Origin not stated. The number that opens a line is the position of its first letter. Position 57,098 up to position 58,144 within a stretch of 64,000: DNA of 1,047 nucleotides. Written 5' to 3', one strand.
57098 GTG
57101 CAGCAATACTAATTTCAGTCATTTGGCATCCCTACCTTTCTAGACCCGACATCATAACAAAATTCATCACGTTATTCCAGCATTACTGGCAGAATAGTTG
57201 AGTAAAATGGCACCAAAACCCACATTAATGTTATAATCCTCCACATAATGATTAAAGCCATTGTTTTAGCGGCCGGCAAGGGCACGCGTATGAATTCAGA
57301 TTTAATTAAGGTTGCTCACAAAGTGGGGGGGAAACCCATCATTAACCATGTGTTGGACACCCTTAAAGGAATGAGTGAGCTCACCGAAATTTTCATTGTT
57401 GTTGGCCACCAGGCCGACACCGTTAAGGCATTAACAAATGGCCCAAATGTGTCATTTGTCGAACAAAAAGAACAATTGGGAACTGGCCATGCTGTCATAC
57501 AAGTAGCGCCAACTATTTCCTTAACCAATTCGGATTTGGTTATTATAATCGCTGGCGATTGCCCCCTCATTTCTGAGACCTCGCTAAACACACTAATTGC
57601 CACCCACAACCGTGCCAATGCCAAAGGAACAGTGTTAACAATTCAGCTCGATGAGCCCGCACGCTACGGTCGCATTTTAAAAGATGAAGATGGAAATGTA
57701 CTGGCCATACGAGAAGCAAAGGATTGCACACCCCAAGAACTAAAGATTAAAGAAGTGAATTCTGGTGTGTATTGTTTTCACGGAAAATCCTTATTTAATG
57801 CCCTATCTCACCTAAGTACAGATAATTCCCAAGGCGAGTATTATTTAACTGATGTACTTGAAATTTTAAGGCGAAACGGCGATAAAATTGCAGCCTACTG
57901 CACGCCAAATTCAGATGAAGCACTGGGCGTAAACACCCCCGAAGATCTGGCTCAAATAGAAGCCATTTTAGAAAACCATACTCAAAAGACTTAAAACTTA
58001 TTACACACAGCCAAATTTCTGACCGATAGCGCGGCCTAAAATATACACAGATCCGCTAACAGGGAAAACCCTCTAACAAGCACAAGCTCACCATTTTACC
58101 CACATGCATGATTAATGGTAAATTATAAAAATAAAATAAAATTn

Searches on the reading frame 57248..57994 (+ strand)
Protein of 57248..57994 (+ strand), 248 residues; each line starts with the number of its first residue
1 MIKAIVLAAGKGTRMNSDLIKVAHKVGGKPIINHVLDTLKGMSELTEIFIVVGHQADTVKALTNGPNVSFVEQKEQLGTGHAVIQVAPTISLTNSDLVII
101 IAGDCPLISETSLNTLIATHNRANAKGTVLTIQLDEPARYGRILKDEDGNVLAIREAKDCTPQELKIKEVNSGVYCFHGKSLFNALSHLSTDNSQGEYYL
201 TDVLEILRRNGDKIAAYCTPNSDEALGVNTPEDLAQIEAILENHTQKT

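Call 19: find_encoding_contigs(protein=window:57248-57994:+, flank=10000, max_places=2)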
Protein window:57248-57994:+ (248 aa): 2 contigs read that carry it; 2 places shown.
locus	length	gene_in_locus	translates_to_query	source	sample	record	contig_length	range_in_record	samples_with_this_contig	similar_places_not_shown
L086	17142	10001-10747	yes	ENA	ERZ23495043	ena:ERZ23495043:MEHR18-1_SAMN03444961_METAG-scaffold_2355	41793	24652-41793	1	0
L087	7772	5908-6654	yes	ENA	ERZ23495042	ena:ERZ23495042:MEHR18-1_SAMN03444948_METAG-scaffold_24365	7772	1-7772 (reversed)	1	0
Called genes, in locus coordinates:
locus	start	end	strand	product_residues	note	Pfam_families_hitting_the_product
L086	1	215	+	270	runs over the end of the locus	-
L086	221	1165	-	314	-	PF01073:3Beta_HSD, PF01370:Epimerase, PF02719:Polysacc_synt_2, PF04321:RmlD_sub_bind, PF07993:NAD_binding_4, PF13460:NAD_binding_10, PF16363:GDP_Man_Dehyd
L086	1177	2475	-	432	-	PF01408:GFO_IDH_MocA (faint), PF03447:NAD_binding_3, PF00742:Homoserine_dh, PF01842:ACT, PF13291:ACT_4 (weak), PF22629:ACT_AHAS_ss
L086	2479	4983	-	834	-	PF13491:FtsK_4TM, PF17854:FtsK_alpha, PF01580:FtsK_SpoIIIE, PF01935:DUF87 (faint), PF12846:AAA_10 (faint), PF09397:FtsK_gamma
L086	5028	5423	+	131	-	-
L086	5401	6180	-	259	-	PF00849:PseudoU_synth_2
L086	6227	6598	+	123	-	PF18910:DUF5665 (weak)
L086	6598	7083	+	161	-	PF01252:Peptidase_A8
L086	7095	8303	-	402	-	PF00162:PGK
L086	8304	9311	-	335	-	PF00044:Gp_dh_N, PF02800:Gp_dh_C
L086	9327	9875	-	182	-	PF02482:Ribosomal_S30AE, PF16321:Ribosom_S30AE_C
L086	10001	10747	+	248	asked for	PF00483:NTP_transferase, PF01128:IspD, PF02348:CTP_transf_3 (weak), PF12804:NTP_transf_3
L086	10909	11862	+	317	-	-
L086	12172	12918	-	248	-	PF01784:DUF34_NIF3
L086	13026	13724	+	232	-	-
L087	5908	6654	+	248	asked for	PF00483:NTP_transferase, PF01128:IspD, PF02348:CTP_transf_3 (weak), PF12804:NTP_transf_3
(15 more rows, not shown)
